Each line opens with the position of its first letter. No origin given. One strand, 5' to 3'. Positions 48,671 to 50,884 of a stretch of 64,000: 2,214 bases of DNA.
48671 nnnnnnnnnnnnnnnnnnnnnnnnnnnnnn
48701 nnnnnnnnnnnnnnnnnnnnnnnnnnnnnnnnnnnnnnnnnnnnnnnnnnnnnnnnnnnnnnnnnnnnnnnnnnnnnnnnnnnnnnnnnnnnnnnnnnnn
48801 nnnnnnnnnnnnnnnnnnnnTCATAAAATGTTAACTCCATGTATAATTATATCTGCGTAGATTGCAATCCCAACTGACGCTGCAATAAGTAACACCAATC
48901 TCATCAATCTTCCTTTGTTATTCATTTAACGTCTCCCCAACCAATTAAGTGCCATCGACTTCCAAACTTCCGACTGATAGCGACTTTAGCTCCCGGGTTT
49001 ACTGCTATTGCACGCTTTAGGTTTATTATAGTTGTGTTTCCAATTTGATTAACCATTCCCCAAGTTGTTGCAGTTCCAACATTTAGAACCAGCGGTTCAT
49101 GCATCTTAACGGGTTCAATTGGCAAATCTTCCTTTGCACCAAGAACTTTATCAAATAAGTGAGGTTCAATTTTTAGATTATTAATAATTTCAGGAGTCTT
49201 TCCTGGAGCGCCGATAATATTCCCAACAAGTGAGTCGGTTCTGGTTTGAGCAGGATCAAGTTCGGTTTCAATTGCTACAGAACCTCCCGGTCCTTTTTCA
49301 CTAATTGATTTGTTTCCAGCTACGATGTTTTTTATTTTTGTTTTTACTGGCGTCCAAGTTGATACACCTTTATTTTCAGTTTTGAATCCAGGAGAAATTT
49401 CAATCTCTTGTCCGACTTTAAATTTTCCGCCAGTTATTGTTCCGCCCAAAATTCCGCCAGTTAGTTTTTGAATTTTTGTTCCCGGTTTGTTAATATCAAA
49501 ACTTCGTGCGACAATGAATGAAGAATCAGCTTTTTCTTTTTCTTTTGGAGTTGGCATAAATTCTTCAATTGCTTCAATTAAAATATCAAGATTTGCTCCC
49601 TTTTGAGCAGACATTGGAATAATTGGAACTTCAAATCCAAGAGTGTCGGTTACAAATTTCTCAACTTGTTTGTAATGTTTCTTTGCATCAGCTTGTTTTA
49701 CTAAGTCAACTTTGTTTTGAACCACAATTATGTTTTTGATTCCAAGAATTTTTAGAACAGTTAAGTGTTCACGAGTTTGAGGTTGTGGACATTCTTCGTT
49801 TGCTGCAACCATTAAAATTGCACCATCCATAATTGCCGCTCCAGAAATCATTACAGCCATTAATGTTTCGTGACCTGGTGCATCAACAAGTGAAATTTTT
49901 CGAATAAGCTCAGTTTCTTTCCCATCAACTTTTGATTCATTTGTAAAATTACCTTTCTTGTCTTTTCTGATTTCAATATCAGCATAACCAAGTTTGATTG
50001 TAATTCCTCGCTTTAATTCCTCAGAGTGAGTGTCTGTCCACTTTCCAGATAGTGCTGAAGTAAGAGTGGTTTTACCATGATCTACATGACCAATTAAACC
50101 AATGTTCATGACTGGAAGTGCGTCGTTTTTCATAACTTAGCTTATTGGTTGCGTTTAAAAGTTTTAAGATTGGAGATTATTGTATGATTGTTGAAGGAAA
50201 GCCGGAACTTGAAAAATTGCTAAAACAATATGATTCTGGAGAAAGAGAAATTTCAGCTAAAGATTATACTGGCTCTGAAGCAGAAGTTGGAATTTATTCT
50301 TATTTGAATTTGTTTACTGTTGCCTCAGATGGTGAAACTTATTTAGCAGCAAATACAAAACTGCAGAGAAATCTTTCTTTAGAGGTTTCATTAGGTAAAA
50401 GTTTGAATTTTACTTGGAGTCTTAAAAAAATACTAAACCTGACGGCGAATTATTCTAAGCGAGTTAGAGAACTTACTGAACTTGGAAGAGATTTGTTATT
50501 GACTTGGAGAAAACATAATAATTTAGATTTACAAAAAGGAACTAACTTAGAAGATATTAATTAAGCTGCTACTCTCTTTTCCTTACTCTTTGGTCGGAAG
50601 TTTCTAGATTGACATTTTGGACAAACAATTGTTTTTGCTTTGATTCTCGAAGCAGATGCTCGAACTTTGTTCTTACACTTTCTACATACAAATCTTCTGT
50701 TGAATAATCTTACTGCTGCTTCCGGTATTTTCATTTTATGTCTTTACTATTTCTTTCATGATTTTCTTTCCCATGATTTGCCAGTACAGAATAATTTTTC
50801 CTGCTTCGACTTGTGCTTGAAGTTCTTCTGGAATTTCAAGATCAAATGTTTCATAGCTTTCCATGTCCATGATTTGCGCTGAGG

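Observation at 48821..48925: Unannotated 34-aa single-TM peptide doubly ATGA-coupled between aIF2-gamma and a periplasmic thioredoxin-like protein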

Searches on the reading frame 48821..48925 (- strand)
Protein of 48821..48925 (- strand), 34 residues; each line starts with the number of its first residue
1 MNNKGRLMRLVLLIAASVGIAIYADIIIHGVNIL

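Call 3: search_protein_families(library=pfam, proteins=[window:48821-48925:-], max_evalue=0.01)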
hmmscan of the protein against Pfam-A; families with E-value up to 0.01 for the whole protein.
window:48821-48925:- (34 aa): 0 families

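Call 20: list_cluster_members(proteins=[window:48824-48925:-, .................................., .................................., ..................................])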
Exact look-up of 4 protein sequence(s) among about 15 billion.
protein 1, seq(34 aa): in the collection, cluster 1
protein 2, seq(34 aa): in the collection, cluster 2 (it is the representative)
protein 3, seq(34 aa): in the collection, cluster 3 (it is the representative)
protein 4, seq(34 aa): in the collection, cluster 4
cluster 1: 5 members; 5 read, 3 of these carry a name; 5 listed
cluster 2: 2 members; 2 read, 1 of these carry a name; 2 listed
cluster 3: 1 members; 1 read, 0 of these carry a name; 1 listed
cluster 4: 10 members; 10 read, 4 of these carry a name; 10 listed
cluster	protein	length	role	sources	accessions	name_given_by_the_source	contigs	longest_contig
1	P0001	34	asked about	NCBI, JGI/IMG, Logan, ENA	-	hypothetical protein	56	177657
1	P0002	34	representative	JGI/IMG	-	hypothetical protein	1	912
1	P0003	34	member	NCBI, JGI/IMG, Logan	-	hypothetical protein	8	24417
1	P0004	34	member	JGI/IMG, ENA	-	-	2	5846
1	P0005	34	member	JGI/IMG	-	-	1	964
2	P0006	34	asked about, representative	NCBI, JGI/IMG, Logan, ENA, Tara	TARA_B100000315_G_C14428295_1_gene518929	hypothetical protein | strand:- start:2921 stop:3025 length:105 start_codon:yes stop_codon:yes gene_type:complete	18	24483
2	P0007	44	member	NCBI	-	-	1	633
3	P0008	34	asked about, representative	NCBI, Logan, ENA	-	-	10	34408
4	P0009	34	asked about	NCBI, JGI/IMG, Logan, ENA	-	hypothetical protein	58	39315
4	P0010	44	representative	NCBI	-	-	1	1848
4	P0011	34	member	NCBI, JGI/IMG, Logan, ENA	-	hypothetical protein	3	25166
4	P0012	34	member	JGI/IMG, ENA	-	hypothetical protein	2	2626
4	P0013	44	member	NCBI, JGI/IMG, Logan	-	hypothetical protein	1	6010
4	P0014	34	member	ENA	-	-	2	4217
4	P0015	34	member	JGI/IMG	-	-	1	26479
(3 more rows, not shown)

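Call 25: search_protein_representatives(protein=window:48824-48925:-)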
Query: 34 residues. Proteins with E-value up to 0.001 (for the whole library): 3; up to 1e-10: 1; up to 1e-30: 0. The best 3 are listed.
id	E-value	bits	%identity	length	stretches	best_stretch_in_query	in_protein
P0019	4.6e-11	55.9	88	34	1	1-34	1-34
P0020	4.3e-05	38.1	62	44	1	1-34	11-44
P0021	4.7e-04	35.0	56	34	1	1-34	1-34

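Call 34: find_related_loci(query=A2, collection=metagenome_contigs, flank=2500)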
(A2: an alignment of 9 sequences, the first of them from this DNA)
Query A2 (34 aa) in metagenome_contigs; peptide patterns used: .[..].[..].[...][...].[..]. (x = any residue, [..] = any of these).
42 stretches matched a pattern; 10 encode a relative of the query (tblastn E <= 1e-3); 10 distinct loci.
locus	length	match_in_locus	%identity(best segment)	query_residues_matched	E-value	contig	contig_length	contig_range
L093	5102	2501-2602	94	1-34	6e-17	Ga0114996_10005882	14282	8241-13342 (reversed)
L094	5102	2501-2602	94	1-34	1e-16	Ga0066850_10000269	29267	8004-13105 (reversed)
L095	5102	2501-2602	94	1-34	2e-16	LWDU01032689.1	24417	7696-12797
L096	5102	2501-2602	85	1-34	2e-15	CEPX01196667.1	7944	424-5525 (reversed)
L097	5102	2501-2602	71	1-34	9e-13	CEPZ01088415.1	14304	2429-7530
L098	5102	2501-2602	50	1-34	3e-9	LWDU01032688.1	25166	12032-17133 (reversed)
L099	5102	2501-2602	50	1-34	1e-8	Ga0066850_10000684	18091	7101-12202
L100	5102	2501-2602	50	1-34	1e-8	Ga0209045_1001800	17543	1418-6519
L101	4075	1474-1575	50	1-34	1e-8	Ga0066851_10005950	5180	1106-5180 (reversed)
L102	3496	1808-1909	38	1-34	7e-5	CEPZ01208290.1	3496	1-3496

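Call 58: search_protein_families(library=ncbifam, proteins=[window:48824-48925:-], max_evalue=0.01)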
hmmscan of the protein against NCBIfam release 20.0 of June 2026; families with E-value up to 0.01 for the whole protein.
seq(34 aa): 0 families

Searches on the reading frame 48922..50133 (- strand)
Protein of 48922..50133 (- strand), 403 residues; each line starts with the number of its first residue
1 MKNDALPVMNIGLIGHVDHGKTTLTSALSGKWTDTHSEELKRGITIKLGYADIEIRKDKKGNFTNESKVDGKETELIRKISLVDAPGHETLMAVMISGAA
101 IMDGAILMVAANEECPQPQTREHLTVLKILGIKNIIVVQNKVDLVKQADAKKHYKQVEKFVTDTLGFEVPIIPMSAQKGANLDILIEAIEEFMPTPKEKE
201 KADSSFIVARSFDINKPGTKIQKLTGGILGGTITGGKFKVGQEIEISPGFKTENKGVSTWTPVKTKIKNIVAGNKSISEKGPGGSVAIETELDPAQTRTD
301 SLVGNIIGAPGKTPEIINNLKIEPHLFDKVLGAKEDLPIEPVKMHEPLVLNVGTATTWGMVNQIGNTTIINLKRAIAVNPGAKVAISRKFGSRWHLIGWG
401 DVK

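Call 3: search_protein_families(library=pfam, proteins=[window:48922-50133:-], max_evalue=0.01)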
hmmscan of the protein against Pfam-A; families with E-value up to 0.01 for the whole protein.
window:48922-50133:- (403 aa): 8 families
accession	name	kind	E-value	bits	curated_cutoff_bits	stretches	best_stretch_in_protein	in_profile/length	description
PF00009.33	GTP_EFTU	-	1.8e-36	126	26.5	1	7-194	2-187/188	Elongation factor Tu GTP binding domain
PF09173.17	eIF2_C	-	5.1e-24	84.7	22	1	319-401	2-85/86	Initiation factor eIF2 gamma, C terminal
PF03193.22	RsgA_GTPase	-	3.3e-05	24.2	30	1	99-190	20-105/174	RsgA GTPase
PF01926.29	MMR_HSR1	-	3.4e-05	24.4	21.9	1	11-141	2-113/113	50S ribosome-binding GTPase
PF03144.31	GTP_EFTU_D2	-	0.00015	22.6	30.3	1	226-293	1-61/73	Elongation factor Tu domain 2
PF02421.24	FeoB_N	-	0.0019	18.2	27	0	69-189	35-156/156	Ferrous iron transport protein B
PF16897.10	MMR_HSR1_Xtn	-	0.0023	18.3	35.2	1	134-189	57-100/106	C-terminal region of MMR_HSR1 domain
PF03308.22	MeaB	-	0.0042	16.6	23.1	0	128-197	166-239/273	Methylmalonyl Co-A mutase-associated GTPase MeaB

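Call 27: find_homologous_proteins(query=window:48925-50133:-, max_evalue=1e-60)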
Query window:48925-50133:- (403 aa): 7995 proteins with E <= 1e-60 among 8000 candidates; the best 120 are listed.
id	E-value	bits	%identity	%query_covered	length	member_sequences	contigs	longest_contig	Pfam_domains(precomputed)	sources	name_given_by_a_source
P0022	5.8e-244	827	94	100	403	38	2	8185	PF09173.18,PF00009.34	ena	-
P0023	5.0e-241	818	91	100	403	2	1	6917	PF09173.18,PF00009.34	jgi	-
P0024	2.2e-239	812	91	100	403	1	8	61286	PF09173.18,PF00009.34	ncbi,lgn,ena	-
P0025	3.2e-236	802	89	100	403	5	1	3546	PF09173.18,PF00009.34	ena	-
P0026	7.1e-235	797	89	100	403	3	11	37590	PF09173.18,PF00009.34,PF03193.23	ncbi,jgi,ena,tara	tara:strand:+ start:3721 stop:4932 length:1212 start_codon:yes stop_codon:yes gene_type:complete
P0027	4.5e-234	795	88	100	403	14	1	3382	PF09173.18,PF00009.34,PF03144.32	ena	-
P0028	4.4e-233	791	88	100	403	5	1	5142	PF09173.18,PF00009.34,PF03144.32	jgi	jgi:translation initiation factor 2 subunit 3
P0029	9.3e-233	790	88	100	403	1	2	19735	PF09173.18,PF00009.34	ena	-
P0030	2.3e-197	674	76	100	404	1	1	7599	PF09173.18,PF00009.34,PF03144.32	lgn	-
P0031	7.2e-197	672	75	100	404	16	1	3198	PF09173.18,PF00009.34,PF03144.32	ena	-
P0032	4.1e-196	670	75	100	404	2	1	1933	PF09173.18,PF00009.34,PF03144.32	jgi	-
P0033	5.3e-195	666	75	100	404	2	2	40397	PF09173.18,PF00009.34,PF03144.32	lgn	-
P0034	9.1e-195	665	75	100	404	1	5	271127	PF09173.18,PF00009.34,PF03144.32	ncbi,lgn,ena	-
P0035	3.3e-194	664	75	100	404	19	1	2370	PF09173.18,PF00009.34,PF03144.32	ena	-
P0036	7.9e-194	662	75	100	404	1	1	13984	PF09173.18,PF00009.34,PF03144.32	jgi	-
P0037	2.9e-192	657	75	100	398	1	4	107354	PF09173.18,PF00009.34,PF03144.32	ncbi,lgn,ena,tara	tara:strand:+ start:615 stop:1811 length:1197 start_codon:yes stop_codon:yes gene_type:complete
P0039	3.4e-170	584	69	99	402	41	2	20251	PF09173.18,PF00009.34,PF03193.23,PF03144.32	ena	-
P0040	1.9e-166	572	67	99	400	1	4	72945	PF09173.18,PF00009.34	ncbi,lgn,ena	-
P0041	2.7e-163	562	63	99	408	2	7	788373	PF09173.18,PF00009.34,PF03193.23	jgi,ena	jgi:translation initiation factor 2 subunit 3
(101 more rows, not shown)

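Call 28: find_encoding_contigs(protein=P0037, flank=3000, max_places=2)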
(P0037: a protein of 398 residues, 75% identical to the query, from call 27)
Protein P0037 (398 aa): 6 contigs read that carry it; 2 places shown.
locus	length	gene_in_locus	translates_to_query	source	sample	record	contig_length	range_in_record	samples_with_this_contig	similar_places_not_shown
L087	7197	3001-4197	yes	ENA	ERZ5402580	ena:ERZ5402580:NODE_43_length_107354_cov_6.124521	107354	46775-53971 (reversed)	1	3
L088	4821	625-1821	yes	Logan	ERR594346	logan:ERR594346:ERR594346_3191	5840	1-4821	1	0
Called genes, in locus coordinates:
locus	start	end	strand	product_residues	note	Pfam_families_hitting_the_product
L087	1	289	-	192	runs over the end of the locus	-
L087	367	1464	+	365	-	PF03463:eRF1_1, PF18854:baeRF_family10, PF03464:eRF1_2, PF18859:acVLRF1, PF03465:eRF1_3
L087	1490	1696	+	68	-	PF00808:CBFD_NFYB_HMF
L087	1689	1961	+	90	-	-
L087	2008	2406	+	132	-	PF21485:IF5A-like_N, PF08207:EFP_N (weak), PF01287:eIF-5a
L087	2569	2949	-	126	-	-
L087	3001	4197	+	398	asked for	PF00009:GTP_EFTU, PF03144:GTP_EFTU_D2 (faint), PF09173:eIF2_C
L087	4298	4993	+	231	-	PF00491:Arginase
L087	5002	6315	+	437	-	-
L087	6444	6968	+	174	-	PF00198:2-oxoacid_dh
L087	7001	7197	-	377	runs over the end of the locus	PF00557:Peptidase_M24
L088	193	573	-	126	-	-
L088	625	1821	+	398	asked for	PF00009:GTP_EFTU, PF03144:GTP_EFTU_D2 (faint), PF09173:eIF2_C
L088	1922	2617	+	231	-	PF00491:Arginase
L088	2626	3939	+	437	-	-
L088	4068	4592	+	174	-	PF00198:2-oxoacid_dh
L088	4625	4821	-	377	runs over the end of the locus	PF00557:Peptidase_M24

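Call 29: find_encoding_contigs(protein=P0039, flank=3000, max_places=2)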
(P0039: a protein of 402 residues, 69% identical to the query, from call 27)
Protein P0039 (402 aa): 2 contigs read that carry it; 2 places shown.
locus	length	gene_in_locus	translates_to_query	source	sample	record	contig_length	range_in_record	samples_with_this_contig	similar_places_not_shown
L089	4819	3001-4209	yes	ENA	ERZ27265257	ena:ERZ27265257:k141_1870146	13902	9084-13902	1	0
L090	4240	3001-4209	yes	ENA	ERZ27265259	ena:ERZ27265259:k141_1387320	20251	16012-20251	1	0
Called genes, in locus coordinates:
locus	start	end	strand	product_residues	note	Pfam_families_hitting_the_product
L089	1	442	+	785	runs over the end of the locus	PF00133:tRNA-synt_1, PF01406:tRNA-synt_1e (faint), PF09334:tRNA-synt_1g, PF13603:tRNA-synt_1_2, PF09334:tRNA-synt_1g (weak), PF08264:Anticodon_1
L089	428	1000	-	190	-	-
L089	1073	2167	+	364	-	PF03463:eRF1_1, PF18854:baeRF_family10, PF03464:eRF1_2, PF18859:acVLRF1, PF03465:eRF1_3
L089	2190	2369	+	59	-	-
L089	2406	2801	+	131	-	PF21485:IF5A-like_N, PF08207:EFP_N, PF01287:eIF-5a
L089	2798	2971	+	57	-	-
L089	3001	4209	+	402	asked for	PF00009:GTP_EFTU, PF03193:RsgA_GTPase (faint), PF03144:GTP_EFTU_D2 (faint), PF09173:eIF2_C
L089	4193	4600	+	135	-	-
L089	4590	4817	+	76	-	?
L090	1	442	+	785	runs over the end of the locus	PF00133:tRNA-synt_1, PF01406:tRNA-synt_1e (faint), PF09334:tRNA-synt_1g, PF13603:tRNA-synt_1_2, PF09334:tRNA-synt_1g (weak), PF08264:Anticodon_1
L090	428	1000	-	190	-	-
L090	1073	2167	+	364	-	PF03463:eRF1_1, PF18854:baeRF_family10, PF03464:eRF1_2, PF18859:acVLRF1, PF03465:eRF1_3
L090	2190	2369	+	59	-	-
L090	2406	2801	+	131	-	PF21485:IF5A-like_N, PF08207:EFP_N, PF01287:eIF-5a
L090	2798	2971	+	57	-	-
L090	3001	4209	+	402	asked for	PF00009:GTP_EFTU, PF03193:RsgA_GTPase (faint), PF03144:GTP_EFTU_D2 (faint), PF09173:eIF2_C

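Call 30: find_encoding_contigs(protein=P0040, flank=3000, max_places=2)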
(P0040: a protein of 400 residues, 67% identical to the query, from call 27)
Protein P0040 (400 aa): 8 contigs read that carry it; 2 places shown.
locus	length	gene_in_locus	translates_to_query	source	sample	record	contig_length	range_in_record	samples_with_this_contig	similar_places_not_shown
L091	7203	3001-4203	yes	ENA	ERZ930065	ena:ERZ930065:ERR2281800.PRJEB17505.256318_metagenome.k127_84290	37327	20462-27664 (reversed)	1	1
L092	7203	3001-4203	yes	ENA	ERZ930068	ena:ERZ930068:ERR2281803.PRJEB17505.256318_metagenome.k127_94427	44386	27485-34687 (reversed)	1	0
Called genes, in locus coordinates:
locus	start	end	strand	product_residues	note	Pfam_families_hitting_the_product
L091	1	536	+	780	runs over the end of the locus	PF00133:tRNA-synt_1, PF01406:tRNA-synt_1e (faint), PF09334:tRNA-synt_1g, PF13603:tRNA-synt_1_2, PF09334:tRNA-synt_1g (weak), PF08264:Anticodon_1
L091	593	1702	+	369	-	PF03463:eRF1_1, PF18854:baeRF_family10, PF03464:eRF1_2, PF18859:acVLRF1, PF03465:eRF1_3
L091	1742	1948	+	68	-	PF00125:Histone (weak), PF00808:CBFD_NFYB_HMF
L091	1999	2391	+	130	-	PF21485:IF5A-like_N, PF08207:EFP_N (weak)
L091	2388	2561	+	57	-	-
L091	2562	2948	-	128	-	-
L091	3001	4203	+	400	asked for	PF00009:GTP_EFTU, PF09173:eIF2_C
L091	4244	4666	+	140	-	-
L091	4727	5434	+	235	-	PF00491:Arginase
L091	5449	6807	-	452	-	-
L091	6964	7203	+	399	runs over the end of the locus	PF00202:Aminotran_3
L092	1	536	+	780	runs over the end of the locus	PF00133:tRNA-synt_1, PF01406:tRNA-synt_1e (faint), PF09334:tRNA-synt_1g, PF13603:tRNA-synt_1_2, PF09334:tRNA-synt_1g (weak), PF08264:Anticodon_1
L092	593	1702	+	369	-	PF03463:eRF1_1, PF18854:baeRF_family10, PF03464:eRF1_2, PF18859:acVLRF1, PF03465:eRF1_3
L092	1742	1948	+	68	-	PF00125:Histone (weak), PF00808:CBFD_NFYB_HMF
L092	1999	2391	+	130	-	PF21485:IF5A-like_N, PF08207:EFP_N (weak)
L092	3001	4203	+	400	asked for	PF00009:GTP_EFTU, PF09173:eIF2_C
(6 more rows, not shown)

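Call 36: find_encoding_contigs(protein=P0034, flank=3000, max_places=2)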
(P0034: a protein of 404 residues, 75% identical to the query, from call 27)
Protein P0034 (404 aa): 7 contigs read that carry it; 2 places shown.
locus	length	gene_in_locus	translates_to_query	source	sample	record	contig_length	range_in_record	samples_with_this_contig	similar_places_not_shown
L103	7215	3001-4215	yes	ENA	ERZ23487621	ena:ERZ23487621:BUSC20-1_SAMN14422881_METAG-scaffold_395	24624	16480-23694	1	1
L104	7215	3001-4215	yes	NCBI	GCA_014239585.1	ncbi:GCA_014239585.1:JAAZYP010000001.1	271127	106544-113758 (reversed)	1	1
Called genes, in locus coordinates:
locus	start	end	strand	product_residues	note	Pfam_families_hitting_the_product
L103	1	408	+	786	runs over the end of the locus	PF00133:tRNA-synt_1, PF01406:tRNA-synt_1e (faint), PF09334:tRNA-synt_1g, PF13603:tRNA-synt_1_2 (weak), PF09334:tRNA-synt_1g (weak), PF08264:Anticodon_1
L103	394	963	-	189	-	-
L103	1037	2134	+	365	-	PF03463:eRF1_1, PF18854:baeRF_family10, PF03464:eRF1_2, PF18859:acVLRF1, PF03465:eRF1_3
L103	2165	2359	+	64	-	PF00808:CBFD_NFYB_HMF (weak)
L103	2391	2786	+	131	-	PF21485:IF5A-like_N, PF08207:EFP_N, PF01287:eIF-5a (weak)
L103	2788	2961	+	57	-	-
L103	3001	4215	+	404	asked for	PF00009:GTP_EFTU, PF03144:GTP_EFTU_D2 (weak), PF09173:eIF2_C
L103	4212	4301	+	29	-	-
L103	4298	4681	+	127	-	-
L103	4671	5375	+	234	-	PF00491:Arginase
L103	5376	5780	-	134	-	-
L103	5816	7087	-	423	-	PF00324:AA_permease, PF03845:Spore_permease, PF13520:AA_permease_2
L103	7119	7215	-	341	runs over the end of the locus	?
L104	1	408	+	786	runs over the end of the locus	PF00133:tRNA-synt_1, PF01406:tRNA-synt_1e (faint), PF09334:tRNA-synt_1g, PF13603:tRNA-synt_1_2 (weak), PF09334:tRNA-synt_1g (weak), PF08264:Anticodon_1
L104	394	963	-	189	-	-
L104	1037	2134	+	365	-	PF03463:eRF1_1, PF18854:baeRF_family10, PF03464:eRF1_2, PF18859:acVLRF1, PF03465:eRF1_3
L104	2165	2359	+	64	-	PF00808:CBFD_NFYB_HMF (weak)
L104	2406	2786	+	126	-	PF08207:EFP_N, PF21485:IF5A-like_N, PF01287:eIF-5a (weak)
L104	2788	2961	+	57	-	-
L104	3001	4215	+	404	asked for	PF00009:GTP_EFTU, PF03144:GTP_EFTU_D2 (weak), PF09173:eIF2_C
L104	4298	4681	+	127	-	-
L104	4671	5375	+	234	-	PF00491:Arginase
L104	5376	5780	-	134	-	-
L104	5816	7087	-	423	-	PF00324:AA_permease, PF03845:Spore_permease, PF13520:AA_permease_2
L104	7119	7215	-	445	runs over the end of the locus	PF19289:PmbA_TldD_3rd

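Call 37: find_encoding_contigs(protein=P0030, flank=3000, max_places=1)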
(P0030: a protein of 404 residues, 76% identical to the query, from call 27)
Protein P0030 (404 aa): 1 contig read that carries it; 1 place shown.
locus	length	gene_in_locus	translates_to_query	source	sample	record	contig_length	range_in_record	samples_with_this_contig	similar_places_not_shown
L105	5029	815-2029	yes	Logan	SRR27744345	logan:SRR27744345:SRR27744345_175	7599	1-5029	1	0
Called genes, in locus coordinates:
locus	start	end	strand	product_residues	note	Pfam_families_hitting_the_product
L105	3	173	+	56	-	?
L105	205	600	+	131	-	PF21485:IF5A-like_N, PF08207:EFP_N, PF01287:eIF-5a (weak)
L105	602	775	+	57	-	-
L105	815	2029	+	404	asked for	PF00009:GTP_EFTU, PF03144:GTP_EFTU_D2 (faint), PF09173:eIF2_C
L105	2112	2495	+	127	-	-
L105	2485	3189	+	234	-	PF00491:Arginase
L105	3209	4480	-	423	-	PF00324:AA_permease, PF03845:Spore_permease, PF13520:AA_permease_2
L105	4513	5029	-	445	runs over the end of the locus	PF19289:PmbA_TldD_3rd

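Call 38: find_encoding_contigs(protein=P0041, flank=3000, max_places=1)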
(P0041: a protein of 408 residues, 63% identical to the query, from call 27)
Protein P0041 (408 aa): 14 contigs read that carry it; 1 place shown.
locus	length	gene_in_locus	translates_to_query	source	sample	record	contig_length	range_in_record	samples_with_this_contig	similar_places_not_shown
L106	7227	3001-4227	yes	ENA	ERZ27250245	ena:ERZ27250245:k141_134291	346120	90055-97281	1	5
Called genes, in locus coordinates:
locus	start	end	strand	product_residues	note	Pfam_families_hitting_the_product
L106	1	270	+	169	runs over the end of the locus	-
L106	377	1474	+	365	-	PF03463:eRF1_1, PF18854:baeRF_family10, PF03464:eRF1_2, PF18859:acVLRF1, PF03465:eRF1_3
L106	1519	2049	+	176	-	-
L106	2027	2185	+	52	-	-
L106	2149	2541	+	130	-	PF21485:IF5A-like_N, PF08207:EFP_N (weak), PF01287:eIF-5a (weak)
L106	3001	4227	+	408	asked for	PF00009:GTP_EFTU, PF03193:RsgA_GTPase (faint), PF09173:eIF2_C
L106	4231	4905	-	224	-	PF13483:Lactamase_B_3, PF12706:Lactamase_B_2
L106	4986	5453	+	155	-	PF01978:TrmB (faint), PF01047:MarR, PF12802:MarR_2 (weak), PF24034:DUF7343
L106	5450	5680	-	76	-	-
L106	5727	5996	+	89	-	PF00403:HMA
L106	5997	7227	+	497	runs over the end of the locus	PF00403:HMA, PF02683:DsbD_TM, PF13386:DsbD_2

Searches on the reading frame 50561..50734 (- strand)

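Call 3: search_protein_families(library=pfam, proteins=[window:50561-50734:-], max_evalue=0.01)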
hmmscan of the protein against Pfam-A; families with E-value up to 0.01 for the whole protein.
window:50561-50734:- (57 aa): 5 families
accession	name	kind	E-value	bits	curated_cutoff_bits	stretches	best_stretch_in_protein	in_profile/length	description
PF09723.15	Zn_ribbon_8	-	0.00024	21.5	34.4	1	15-46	6-37/41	Zinc ribbon domain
PF01155.25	HypA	-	0.00058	20.3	28.9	1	12-49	68-100/112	Hydrogenase/urease nickel incorporation, metallochaperone, hypA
PF12773.13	DZR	-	0.0053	17.3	27.3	1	14-44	12-33/45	Double zinc ribbon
PF12760.12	Zn_ribbon_IS1595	-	0.0085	16.5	25.4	0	35-47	18-30/46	Transposase zinc-ribbon domain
PF05495.17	zf-CHY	-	0.0098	16.7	31.3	0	12-45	16-52/68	CHY zinc finger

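Call 58: search_protein_families(library=ncbifam, proteins=[window:50561-50734:-], max_evalue=0.01)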
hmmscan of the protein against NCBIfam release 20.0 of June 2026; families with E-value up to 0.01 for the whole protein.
window:50561-50734:- (57 aa): 4 families
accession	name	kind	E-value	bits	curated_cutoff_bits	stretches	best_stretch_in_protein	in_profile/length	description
NF003161.0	PRK04136.1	equivalog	3e-05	23.4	54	1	1-55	2-48/49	50S ribosomal protein L40e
NF038384.1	zinc_YnfU_fam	subfamily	6.1e-05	22.5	36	1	14-48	16-50/52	YnfU family zinc-binding protein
TIGR02605.1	CxxC_CxxC_SSSS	subfamily_domain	0.00048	20.1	31.3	1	15-47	6-38/52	FmdB family zinc ribbon protein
NF047912.1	ECs_2282_CxxC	subfamily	0.0073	16.2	37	0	35-52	2-19/60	ECs_2282 family putative zinc-binding protein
